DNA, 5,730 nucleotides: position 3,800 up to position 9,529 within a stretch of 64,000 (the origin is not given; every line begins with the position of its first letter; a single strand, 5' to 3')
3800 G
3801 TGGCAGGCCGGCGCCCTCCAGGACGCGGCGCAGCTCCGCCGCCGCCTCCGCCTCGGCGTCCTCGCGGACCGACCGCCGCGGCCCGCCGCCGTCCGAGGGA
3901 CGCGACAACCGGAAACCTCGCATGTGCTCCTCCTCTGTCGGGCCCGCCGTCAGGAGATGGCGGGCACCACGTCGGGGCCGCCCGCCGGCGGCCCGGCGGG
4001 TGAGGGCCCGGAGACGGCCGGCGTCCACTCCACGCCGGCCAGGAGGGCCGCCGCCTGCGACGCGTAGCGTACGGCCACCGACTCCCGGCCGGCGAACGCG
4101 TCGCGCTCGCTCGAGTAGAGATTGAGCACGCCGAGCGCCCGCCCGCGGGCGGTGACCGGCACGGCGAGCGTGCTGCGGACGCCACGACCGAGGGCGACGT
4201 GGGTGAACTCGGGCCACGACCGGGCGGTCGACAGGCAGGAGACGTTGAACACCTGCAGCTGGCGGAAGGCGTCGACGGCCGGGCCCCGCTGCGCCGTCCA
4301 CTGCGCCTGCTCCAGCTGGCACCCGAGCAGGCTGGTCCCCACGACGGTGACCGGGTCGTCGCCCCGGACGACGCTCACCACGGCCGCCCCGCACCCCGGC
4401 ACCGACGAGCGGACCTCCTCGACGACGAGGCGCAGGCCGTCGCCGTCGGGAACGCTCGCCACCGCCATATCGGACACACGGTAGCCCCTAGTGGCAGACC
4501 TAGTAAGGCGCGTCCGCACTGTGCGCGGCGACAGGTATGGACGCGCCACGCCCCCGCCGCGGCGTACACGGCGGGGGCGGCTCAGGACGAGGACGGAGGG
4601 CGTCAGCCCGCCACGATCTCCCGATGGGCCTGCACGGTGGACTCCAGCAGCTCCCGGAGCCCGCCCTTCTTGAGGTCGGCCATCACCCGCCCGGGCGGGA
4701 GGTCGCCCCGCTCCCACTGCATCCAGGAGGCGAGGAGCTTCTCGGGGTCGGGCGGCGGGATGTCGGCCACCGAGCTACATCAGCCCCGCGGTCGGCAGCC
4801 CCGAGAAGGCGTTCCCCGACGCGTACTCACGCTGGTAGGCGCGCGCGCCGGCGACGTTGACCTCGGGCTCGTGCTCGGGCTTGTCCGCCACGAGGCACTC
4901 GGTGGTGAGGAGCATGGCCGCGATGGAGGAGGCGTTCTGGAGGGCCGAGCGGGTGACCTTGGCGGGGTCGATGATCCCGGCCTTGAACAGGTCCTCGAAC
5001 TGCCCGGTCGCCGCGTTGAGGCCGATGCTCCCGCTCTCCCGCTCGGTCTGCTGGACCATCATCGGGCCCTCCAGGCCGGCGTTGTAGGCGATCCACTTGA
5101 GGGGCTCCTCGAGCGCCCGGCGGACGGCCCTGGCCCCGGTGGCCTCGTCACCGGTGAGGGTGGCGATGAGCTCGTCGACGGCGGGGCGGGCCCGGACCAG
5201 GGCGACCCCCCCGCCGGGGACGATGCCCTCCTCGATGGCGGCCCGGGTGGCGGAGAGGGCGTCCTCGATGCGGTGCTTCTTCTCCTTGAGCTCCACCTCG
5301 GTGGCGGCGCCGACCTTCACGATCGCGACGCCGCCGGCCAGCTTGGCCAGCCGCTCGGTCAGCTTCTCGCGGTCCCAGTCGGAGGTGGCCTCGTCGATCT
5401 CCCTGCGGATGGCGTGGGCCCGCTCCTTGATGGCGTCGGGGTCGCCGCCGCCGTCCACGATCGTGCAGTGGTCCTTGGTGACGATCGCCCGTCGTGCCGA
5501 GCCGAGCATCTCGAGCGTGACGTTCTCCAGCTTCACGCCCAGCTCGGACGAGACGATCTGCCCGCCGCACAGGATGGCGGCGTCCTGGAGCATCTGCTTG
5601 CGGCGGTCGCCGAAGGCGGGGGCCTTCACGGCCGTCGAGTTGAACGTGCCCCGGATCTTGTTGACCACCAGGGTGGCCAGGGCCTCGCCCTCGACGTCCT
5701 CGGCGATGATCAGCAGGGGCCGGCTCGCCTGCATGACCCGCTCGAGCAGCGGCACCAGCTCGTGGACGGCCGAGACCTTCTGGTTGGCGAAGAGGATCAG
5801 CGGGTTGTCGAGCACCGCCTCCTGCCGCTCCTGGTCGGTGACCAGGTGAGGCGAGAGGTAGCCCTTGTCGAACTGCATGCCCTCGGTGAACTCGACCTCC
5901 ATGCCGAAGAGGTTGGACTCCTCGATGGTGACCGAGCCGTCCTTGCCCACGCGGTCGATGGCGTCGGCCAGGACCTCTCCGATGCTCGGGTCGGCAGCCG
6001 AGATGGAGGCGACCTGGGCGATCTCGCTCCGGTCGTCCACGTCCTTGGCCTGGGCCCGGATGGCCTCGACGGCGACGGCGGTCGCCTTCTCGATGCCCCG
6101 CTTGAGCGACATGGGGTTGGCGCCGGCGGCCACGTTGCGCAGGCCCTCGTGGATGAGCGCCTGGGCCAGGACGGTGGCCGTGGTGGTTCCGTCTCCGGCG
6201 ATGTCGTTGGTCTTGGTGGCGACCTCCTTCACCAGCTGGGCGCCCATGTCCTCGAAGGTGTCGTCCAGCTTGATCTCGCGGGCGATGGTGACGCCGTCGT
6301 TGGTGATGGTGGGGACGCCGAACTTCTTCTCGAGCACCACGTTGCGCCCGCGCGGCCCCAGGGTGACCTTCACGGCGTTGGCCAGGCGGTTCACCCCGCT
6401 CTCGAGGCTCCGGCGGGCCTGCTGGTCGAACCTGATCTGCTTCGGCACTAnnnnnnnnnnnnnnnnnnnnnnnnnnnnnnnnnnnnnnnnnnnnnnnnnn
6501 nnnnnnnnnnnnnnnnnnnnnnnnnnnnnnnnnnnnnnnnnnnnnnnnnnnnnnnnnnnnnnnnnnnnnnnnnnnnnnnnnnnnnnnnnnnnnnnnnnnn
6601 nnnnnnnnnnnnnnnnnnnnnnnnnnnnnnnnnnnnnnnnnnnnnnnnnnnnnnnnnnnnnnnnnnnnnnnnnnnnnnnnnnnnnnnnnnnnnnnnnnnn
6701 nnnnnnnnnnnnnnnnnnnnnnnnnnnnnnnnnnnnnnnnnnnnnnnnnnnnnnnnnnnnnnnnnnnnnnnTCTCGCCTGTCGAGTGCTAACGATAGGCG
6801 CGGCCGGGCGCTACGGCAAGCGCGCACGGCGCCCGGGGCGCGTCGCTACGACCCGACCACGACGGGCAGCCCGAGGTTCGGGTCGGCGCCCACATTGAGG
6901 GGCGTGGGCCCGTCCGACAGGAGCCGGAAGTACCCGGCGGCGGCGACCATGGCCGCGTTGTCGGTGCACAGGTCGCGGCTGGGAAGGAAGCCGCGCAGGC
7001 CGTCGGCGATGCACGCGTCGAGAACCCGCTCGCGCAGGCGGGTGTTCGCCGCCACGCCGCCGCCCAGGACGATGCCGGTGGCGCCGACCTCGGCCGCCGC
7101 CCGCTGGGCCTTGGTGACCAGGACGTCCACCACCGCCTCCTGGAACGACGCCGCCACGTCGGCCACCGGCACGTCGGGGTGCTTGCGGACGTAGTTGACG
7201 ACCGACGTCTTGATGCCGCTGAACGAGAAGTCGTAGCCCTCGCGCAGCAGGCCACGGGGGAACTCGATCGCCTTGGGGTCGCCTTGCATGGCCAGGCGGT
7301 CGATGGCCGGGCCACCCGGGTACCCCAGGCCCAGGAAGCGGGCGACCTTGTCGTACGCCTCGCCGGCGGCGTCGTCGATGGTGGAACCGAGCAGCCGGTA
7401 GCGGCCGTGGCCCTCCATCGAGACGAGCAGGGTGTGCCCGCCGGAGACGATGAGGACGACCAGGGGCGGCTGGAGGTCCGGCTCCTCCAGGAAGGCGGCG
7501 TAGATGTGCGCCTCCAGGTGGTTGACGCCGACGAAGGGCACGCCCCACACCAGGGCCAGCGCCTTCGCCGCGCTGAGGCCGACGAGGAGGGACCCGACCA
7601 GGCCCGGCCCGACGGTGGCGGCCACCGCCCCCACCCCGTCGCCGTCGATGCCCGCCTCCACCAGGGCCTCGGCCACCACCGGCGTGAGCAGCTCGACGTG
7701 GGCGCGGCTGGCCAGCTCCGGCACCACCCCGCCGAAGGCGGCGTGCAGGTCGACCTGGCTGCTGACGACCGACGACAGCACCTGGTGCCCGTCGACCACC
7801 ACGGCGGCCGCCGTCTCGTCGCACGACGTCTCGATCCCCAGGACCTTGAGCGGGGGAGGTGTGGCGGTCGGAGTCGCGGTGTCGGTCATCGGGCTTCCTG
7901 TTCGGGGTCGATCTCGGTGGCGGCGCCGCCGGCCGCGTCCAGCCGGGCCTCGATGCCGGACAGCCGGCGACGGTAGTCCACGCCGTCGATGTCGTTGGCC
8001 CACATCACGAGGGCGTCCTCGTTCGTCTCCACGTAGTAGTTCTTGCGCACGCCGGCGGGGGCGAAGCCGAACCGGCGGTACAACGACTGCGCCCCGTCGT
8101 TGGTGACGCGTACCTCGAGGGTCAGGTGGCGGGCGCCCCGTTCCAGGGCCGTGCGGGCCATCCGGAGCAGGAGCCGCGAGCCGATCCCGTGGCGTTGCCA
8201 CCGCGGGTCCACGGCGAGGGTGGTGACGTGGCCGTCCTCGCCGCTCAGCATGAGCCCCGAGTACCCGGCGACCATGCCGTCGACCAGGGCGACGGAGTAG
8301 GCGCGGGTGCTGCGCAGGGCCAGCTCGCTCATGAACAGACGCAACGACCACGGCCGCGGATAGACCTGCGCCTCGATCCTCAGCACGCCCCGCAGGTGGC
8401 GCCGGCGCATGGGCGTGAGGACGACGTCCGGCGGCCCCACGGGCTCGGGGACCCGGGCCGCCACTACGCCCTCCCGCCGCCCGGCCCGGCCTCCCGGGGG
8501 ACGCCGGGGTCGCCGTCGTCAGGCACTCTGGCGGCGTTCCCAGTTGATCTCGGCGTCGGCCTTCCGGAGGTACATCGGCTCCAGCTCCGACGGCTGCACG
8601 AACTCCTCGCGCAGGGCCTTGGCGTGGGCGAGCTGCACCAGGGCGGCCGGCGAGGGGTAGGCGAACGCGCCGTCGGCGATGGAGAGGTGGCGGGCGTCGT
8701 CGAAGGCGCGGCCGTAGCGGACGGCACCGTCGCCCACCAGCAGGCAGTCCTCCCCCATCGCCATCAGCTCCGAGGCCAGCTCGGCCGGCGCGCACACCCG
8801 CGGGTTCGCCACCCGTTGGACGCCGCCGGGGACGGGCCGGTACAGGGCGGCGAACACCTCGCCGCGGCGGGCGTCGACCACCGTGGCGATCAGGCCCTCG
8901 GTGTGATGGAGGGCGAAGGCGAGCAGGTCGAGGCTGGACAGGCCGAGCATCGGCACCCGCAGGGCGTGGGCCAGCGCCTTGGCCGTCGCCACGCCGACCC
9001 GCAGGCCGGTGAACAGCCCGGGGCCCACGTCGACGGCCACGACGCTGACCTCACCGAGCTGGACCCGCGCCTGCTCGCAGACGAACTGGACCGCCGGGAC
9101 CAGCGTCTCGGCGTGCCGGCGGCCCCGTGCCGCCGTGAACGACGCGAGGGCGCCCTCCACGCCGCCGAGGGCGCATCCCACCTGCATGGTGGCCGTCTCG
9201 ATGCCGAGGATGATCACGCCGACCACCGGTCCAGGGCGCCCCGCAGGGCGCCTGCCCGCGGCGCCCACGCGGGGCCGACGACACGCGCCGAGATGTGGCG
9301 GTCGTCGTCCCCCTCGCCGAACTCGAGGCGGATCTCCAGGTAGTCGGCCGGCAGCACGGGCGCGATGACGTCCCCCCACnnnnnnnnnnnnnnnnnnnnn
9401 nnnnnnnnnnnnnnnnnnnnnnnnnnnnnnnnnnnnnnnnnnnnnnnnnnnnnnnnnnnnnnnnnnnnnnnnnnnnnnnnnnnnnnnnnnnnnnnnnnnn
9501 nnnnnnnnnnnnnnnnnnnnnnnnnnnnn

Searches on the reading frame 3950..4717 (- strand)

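Call 17: search_protein_families(library=pfam, proteins=[window:3950-4717:-], max_evalue=0.001)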
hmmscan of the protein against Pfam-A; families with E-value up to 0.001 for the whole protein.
window:3950-4717:- (255 aa): 2 families
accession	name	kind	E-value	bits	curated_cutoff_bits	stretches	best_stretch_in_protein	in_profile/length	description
PF13185.12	GAF_2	-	2e-09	38.2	28.6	1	95-226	8-135/136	GAF domain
PF01590.32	GAF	-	6.1e-07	30.5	22.4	1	95-215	6-122/133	GAF domain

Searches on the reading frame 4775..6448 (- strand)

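Call 17: search_protein_families(library=pfam, proteins=[window:4775-6448:-], max_evalue=0.001)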
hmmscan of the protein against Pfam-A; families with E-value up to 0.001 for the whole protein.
window:4775-6448:- (557 aa): 1 family
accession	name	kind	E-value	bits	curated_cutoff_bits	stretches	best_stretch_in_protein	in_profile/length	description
PF00118.29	Cpn60_TCP1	-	1.5e-78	265.1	34.3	1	22-523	1-489/490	TCP-1/cpn60 chaperonin family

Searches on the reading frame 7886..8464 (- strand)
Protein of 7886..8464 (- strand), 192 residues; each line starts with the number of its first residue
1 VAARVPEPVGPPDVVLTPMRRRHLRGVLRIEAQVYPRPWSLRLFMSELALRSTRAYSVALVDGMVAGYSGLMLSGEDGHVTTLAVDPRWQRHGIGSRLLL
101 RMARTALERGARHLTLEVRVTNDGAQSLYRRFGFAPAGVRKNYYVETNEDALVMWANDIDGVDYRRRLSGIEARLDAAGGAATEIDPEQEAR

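Call 17: search_protein_families(library=pfam, proteins=[window:7886-8464:-], max_evalue=0.001)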
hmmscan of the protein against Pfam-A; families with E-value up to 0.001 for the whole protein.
window:7886-8464:- (192 aa): 5 families
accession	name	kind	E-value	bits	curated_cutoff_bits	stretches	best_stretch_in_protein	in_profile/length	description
PF00583.31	Acetyltransf_1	-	6.3e-18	65.6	20.7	1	35-134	12-116/116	Acetyltransferase (GNAT) family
PF13508.13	Acetyltransf_7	-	8.8e-14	52.1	27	1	56-135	5-83/84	Acetyltransferase (GNAT) domain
PF13673.13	Acetyltransf_10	-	5.5e-11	43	23.6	1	56-138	33-111/128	Acetyltransferase (GNAT) domain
PF08445.16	FR47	-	1.5e-08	34.9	22.1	1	71-142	15-83/86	FR47-like protein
PF13480.13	Acetyltransf_6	-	6.1e-07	30.1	22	1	33-115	48-133/143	Acetyltransferase (GNAT) domain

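Call 20: find_encoding_contigs(protein=window:7886-8464:-, flank=10000, max_places=10)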
Protein window:7886-8464:- (192 aa): 12 contigs read that carry it; 10 places shown.
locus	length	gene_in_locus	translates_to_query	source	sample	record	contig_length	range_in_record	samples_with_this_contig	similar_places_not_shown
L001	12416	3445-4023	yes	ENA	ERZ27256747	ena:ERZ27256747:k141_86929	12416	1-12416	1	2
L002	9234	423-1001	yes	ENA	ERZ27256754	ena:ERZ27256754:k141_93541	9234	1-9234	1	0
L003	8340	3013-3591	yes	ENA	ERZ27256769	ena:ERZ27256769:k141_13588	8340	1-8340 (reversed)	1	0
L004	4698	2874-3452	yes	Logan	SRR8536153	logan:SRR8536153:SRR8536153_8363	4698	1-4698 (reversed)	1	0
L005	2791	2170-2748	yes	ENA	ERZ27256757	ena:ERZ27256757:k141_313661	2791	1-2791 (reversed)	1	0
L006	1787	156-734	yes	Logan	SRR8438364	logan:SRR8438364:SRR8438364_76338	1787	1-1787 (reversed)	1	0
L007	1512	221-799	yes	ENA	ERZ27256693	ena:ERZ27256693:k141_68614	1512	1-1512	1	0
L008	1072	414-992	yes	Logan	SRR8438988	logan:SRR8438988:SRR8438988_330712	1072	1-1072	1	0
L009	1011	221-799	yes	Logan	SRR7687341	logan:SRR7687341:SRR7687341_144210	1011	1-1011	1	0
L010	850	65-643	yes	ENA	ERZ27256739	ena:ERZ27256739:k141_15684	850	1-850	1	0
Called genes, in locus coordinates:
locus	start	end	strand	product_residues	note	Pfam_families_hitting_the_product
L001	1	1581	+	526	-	?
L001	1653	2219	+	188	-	PF03167:UDG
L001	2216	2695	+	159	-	PF02367:TsaE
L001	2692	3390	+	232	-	PF00814:TsaD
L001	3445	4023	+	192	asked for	PF13480:Acetyltransf_6 (weak), PF00583:Acetyltransf_1, PF13673:Acetyltransf_10, PF13508:Acetyltransf_7, PF08445:FR47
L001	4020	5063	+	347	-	PF00814:TsaD, PF22521:HypF_C_2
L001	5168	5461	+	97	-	PF00166:Cpn10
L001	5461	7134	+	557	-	PF00118:Cpn60_TCP1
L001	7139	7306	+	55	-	-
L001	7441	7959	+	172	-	PF01590:GAF (weak), PF13185:GAF_2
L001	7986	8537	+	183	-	-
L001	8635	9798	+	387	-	PF00478:IMPDH, PF01070:FMN_dh, PF05690:ThiG (faint)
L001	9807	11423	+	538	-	PF00117:GATase, PF07722:Peptidase_C26, PF02540:NAD_synthase (weak), PF03054:tRNA_Me_trans (faint), PF00958:GMP_synt_C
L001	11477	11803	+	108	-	PF12840:HTH_20, PF01022:HTH_5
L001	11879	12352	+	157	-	PF00903:Glyoxalase, PF18029:Glyoxalase_6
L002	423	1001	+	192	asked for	PF13480:Acetyltransf_6 (weak), PF00583:Acetyltransf_1, PF13673:Acetyltransf_10, PF13508:Acetyltransf_7, PF08445:FR47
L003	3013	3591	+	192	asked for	PF13480:Acetyltransf_6 (weak), PF00583:Acetyltransf_1, PF13673:Acetyltransf_10, PF13508:Acetyltransf_7, PF08445:FR47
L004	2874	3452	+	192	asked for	PF13480:Acetyltransf_6 (weak), PF00583:Acetyltransf_1, PF13673:Acetyltransf_10, PF13508:Acetyltransf_7, PF08445:FR47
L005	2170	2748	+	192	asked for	PF13480:Acetyltransf_6 (weak), PF00583:Acetyltransf_1, PF13673:Acetyltransf_10, PF13508:Acetyltransf_7, PF08445:FR47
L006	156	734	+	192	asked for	PF13480:Acetyltransf_6 (weak), PF00583:Acetyltransf_1, PF13673:Acetyltransf_10, PF13508:Acetyltransf_7, PF08445:FR47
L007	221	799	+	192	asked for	PF13480:Acetyltransf_6 (weak), PF00583:Acetyltransf_1, PF13673:Acetyltransf_10, PF13508:Acetyltransf_7, PF08445:FR47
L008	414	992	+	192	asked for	PF13480:Acetyltransf_6 (weak), PF00583:Acetyltransf_1, PF13673:Acetyltransf_10, PF13508:Acetyltransf_7, PF08445:FR47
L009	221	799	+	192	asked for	PF13480:Acetyltransf_6 (weak), PF00583:Acetyltransf_1, PF13673:Acetyltransf_10, PF13508:Acetyltransf_7, PF08445:FR47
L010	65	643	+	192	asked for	PF13480:Acetyltransf_6 (weak), PF00583:Acetyltransf_1, PF13673:Acetyltransf_10, PF13508:Acetyltransf_7, PF08445:FR47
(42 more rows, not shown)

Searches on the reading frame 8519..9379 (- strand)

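Call 17: search_protein_families(library=pfam, proteins=[window:8519-9379:-], max_evalue=0.001)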
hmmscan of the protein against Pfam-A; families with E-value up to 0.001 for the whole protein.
window:8519-9379:- (286 aa): 1 family
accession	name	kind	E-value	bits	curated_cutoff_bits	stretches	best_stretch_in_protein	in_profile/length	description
PF00814.31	TsaD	-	1.2e-30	107.6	24.8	1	87-280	27-264/264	tRNA N6-adenosine threonylcarbamoyltransferase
